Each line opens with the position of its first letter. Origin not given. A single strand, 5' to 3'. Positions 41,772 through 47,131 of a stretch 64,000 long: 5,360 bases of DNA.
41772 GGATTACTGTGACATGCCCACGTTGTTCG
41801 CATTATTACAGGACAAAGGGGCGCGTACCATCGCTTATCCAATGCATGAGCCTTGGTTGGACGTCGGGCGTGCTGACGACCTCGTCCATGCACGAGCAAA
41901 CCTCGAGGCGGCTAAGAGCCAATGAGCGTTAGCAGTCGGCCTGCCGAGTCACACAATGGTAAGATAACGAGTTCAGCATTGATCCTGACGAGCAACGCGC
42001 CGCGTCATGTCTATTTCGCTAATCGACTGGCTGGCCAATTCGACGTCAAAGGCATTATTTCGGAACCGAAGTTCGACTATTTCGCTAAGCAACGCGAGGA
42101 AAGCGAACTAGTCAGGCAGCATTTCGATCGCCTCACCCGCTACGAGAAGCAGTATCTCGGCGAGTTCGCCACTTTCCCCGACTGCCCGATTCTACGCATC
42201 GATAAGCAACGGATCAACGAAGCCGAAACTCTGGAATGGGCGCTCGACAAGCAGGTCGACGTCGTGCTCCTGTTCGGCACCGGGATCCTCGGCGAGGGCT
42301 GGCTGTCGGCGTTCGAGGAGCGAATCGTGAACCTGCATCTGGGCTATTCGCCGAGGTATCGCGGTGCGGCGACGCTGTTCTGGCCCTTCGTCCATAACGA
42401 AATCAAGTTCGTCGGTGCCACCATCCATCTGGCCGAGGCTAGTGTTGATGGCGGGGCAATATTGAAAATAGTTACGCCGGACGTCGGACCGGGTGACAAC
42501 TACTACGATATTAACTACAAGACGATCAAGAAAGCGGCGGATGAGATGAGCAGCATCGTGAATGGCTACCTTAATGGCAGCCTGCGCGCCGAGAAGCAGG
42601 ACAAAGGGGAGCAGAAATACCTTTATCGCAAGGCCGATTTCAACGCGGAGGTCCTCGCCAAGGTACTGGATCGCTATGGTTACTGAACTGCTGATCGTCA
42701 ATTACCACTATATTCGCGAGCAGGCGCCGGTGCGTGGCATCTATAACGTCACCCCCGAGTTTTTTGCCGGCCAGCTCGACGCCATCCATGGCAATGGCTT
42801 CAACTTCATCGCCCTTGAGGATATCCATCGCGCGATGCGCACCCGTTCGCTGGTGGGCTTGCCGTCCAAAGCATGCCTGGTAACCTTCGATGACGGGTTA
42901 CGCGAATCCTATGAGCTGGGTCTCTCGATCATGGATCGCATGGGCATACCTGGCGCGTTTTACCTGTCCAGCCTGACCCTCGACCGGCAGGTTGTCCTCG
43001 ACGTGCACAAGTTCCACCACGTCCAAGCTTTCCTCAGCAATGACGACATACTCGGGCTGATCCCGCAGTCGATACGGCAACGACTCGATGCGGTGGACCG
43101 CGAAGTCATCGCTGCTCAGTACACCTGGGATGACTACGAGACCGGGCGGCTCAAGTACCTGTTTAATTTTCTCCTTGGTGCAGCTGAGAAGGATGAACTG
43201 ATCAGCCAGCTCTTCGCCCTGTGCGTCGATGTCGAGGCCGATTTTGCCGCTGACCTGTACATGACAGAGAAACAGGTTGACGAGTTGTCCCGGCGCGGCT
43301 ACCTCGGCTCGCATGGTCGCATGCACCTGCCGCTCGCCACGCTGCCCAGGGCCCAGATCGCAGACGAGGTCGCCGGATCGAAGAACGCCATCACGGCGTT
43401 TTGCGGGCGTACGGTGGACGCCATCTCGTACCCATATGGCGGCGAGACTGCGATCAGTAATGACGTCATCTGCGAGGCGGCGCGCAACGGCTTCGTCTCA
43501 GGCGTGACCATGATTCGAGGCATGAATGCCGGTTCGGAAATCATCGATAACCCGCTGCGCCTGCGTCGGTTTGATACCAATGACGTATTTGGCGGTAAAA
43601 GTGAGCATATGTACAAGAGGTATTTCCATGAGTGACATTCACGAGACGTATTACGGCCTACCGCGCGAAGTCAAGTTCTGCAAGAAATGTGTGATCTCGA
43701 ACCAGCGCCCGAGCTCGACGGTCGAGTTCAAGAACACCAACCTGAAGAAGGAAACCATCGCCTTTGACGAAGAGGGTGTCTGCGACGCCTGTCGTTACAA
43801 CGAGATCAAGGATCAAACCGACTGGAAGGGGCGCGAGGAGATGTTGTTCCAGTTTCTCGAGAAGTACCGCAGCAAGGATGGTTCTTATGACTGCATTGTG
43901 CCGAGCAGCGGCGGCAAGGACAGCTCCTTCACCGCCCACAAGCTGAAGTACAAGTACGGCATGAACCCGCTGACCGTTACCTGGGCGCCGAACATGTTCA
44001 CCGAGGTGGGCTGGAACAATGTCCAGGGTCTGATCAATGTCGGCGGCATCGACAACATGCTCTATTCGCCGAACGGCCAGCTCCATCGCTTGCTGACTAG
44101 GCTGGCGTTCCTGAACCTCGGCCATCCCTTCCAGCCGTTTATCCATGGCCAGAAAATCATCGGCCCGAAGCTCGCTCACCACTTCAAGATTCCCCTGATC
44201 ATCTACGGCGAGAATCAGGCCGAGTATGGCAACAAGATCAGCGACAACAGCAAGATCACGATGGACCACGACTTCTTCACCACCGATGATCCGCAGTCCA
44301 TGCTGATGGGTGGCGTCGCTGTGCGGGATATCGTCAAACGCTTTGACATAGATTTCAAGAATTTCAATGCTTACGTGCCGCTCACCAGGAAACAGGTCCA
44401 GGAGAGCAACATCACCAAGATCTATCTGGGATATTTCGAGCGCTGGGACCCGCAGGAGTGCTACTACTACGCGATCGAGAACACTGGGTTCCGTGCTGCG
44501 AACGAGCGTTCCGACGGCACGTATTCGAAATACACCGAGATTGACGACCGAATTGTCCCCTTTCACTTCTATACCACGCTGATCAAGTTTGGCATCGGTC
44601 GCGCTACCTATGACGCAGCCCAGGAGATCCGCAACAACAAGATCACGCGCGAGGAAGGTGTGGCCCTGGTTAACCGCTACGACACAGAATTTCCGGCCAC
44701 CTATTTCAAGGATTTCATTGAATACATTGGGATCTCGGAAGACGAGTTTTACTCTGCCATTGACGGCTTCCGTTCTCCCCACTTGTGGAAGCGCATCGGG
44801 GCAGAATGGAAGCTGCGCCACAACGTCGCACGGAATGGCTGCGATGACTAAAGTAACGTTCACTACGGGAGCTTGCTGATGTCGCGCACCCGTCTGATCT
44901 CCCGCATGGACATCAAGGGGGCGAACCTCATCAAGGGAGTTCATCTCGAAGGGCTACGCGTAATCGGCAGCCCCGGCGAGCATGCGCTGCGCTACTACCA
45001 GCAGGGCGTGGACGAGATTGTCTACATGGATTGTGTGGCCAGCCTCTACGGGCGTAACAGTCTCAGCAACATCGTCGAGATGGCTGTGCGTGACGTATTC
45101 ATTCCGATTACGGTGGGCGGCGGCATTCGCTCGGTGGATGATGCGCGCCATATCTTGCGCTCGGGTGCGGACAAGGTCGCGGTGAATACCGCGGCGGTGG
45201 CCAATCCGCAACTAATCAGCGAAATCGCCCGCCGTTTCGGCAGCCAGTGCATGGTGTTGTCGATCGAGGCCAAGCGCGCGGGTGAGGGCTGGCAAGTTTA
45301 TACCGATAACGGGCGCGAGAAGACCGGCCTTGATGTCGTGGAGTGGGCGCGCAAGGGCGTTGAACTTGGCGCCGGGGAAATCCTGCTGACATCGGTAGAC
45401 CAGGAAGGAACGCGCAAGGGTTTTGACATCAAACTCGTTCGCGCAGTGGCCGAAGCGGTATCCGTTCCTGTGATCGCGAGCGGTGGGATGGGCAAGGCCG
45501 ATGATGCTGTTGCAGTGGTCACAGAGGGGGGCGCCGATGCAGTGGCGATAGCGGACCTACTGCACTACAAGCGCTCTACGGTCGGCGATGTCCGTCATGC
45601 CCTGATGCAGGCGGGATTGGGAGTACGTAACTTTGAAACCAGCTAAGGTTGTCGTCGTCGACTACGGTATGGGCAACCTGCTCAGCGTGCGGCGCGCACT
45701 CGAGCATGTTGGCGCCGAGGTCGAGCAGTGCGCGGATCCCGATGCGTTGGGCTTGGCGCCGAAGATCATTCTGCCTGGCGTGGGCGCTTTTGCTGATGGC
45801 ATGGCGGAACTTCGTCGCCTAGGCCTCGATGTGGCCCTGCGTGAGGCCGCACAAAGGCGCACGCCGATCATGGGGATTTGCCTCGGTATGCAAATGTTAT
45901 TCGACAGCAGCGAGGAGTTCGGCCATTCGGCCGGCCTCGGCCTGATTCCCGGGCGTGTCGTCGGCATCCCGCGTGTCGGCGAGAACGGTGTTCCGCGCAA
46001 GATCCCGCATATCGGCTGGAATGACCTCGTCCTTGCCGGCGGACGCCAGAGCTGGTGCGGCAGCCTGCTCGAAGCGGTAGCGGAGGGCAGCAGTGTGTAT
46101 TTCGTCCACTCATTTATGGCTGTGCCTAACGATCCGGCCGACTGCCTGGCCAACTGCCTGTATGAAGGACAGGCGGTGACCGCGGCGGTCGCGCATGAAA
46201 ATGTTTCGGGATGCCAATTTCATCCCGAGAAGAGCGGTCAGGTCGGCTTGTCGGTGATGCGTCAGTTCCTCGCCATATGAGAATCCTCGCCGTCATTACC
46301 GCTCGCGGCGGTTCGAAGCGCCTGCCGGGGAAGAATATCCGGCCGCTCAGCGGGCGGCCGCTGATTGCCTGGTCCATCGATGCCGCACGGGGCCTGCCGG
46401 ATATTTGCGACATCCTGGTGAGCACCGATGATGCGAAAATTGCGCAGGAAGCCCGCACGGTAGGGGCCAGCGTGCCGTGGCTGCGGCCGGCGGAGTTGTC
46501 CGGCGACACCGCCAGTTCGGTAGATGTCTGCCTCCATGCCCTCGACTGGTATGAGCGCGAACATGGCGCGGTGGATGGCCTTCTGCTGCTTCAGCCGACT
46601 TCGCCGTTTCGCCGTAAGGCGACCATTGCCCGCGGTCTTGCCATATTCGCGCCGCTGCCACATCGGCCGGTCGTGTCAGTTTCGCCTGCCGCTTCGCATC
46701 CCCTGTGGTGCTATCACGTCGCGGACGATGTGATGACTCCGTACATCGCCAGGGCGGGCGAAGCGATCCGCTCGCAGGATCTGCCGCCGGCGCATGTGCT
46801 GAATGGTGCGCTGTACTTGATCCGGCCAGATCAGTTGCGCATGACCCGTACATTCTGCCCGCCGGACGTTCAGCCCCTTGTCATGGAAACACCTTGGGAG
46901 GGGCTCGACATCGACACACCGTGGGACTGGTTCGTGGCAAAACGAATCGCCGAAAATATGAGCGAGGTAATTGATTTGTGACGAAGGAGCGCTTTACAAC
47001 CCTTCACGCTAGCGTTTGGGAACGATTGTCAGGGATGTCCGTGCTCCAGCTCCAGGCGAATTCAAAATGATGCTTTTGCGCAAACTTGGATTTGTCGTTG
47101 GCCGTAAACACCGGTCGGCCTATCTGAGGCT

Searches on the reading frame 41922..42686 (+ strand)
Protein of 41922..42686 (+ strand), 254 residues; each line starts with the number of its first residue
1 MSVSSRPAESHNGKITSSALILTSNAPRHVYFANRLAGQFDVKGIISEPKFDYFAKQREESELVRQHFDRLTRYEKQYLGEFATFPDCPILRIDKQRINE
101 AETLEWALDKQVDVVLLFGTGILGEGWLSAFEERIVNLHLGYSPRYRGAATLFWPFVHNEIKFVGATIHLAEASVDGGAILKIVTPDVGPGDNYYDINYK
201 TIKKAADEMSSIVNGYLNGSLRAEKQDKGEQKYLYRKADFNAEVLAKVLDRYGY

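Call 13: search_protein_families(library=pfam, proteins=[window:41922-42686:+], max_evalue=0.0001)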
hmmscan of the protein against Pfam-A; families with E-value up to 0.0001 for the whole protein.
window:41922-42686:+ (254 aa): 1 family
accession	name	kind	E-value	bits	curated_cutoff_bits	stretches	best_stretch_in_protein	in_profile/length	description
PF00551.24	Formyl_trans_N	-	2.6e-10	40.8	26.1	1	93-205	61-173/181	Formyl transferase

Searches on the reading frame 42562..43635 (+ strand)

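Call 13: search_protein_families(library=pfam, proteins=[window:42562-43635:+], max_evalue=0.0001)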
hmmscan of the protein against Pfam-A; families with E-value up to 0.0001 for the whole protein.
window:42562-43635:+ (357 aa): 1 family
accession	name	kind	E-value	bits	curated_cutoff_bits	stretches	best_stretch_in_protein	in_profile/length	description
PF01522.26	Polysacc_deac_1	-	1.4e-12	48.1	23.1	1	236-306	48-116/124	Polysaccharide deacetylase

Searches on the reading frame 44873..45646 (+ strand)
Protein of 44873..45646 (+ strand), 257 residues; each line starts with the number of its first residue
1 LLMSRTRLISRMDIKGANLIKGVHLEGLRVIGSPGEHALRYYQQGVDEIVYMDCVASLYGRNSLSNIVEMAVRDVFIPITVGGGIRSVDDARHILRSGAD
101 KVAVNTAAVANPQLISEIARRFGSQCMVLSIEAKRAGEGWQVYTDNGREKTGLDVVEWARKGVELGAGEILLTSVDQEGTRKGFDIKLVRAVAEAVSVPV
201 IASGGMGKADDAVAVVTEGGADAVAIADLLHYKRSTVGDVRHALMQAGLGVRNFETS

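Call 13: search_protein_families(library=pfam, proteins=[window:44873-45646:+], max_evalue=0.0001)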
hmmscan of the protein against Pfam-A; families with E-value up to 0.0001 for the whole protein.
window:44873-45646:+ (257 aa): 6 families
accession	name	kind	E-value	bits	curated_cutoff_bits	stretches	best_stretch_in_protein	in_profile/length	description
PF00977.27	His_biosynth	-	7e-64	215.8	23.6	1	8-234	2-226/228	Histidine biosynthesis protein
PF01207.24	Dus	-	9.3e-10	38.5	20.4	0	182-227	169-214/311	Dihydrouridine synthase (Dus)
PF01180.27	DHO_dh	-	9.8e-10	38.5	27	0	63-121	226-286/291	Dihydroorotate dehydrogenase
PF03060.21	NMO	-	1.6e-09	38.1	28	1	185-240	181-236/331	Nitronate monooxygenase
PF05690.20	ThiG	-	2e-08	34.4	23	0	66-122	165-220/247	Thiazole biosynthesis protein ThiG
PF02581.23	TMP-TENI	-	1.4e-06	28.2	27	0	165-226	119-176/180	Thiamine monophosphate synthase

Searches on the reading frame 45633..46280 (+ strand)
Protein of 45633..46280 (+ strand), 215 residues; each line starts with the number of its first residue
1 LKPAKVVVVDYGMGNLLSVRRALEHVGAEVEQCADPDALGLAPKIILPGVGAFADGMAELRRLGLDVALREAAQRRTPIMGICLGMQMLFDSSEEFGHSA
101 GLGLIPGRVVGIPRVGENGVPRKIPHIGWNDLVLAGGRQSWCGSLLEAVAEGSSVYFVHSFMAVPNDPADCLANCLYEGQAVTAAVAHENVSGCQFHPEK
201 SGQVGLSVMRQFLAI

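Call 13: search_protein_families(library=pfam, proteins=[window:45633-46280:+], max_evalue=0.0001)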
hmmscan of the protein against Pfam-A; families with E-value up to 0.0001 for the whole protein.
window:45633-46280:+ (215 aa): 2 families
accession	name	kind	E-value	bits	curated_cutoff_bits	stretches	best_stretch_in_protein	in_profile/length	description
PF00117.34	GATase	-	7.9e-20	71.8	22.8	1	7-211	1-185/190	Glutamine amidotransferase class-I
PF07685.20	GATase_3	-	7.9e-07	29.3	27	1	38-109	36-115/196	CobB/CobQ-like glutamine amidotransferase domain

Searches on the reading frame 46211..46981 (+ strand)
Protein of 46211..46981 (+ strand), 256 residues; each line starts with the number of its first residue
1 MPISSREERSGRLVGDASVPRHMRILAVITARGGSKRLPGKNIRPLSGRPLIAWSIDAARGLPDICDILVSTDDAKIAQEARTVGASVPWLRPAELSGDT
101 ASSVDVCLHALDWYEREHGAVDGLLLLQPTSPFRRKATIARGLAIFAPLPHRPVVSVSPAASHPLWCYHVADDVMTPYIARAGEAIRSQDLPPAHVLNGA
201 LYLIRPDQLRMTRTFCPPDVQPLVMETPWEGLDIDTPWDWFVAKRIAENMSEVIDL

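Call 13: search_protein_families(library=pfam, proteins=[window:46211-46981:+], max_evalue=0.0001)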
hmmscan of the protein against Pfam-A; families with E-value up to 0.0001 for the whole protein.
window:46211-46981:+ (256 aa): 2 families
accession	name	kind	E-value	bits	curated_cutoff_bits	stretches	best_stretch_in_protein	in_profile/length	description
PF02348.25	CTP_transf_3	-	1e-17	65.2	22.6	1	27-103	2-78/217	Cytidylyltransferase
PF12804.13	NTP_transf_3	-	2.5e-05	24.9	27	1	27-170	1-135/160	MobA-like NTP transferase domain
